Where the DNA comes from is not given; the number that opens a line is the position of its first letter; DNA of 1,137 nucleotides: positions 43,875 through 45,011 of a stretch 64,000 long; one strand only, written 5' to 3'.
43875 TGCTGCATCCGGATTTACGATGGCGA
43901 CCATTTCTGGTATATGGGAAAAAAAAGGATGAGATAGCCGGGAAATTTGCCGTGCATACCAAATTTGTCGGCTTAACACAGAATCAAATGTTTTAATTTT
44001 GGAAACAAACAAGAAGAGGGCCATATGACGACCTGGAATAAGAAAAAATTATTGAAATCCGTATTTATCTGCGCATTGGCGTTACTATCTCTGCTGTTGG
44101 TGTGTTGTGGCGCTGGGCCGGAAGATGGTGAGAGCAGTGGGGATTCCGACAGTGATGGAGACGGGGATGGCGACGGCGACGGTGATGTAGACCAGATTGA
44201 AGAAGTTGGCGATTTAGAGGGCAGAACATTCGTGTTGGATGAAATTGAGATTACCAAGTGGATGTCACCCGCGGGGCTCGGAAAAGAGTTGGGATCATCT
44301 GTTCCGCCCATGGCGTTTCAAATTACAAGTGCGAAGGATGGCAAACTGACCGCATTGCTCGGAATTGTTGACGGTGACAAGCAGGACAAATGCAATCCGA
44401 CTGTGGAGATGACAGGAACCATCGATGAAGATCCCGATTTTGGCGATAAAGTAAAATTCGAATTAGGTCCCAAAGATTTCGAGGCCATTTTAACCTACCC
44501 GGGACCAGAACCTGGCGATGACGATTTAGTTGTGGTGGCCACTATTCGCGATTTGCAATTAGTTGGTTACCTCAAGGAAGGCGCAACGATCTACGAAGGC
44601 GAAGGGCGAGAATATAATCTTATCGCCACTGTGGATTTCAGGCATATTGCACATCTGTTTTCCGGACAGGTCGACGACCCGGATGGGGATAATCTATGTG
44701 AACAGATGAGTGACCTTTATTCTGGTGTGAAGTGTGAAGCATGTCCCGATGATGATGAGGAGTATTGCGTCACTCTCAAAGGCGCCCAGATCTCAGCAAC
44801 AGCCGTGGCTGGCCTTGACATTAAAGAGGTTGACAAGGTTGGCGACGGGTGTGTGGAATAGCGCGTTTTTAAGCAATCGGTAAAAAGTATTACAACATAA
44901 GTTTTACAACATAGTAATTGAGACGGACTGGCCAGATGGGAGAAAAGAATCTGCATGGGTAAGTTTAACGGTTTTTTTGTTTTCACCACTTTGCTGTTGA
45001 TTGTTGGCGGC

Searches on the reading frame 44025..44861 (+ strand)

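Call 42: search_protein_families(library=pfam, proteins=[window:44025-44861:+], max_evalue=0.001)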
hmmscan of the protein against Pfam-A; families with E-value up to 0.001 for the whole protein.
window:44025-44861:+ (278 aa): 0 families

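Call 79: search_protein_families(library=pfam, proteins=[window:44025-44861:+], max_evalue=5)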
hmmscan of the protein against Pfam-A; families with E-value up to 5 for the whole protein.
window:44025-44861:+ (278 aa): 1 family
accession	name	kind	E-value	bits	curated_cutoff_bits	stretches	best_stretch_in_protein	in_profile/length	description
PF22807.2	TrAA12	-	0.02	13.7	30.9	1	31-56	387-412/463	TrAA12-like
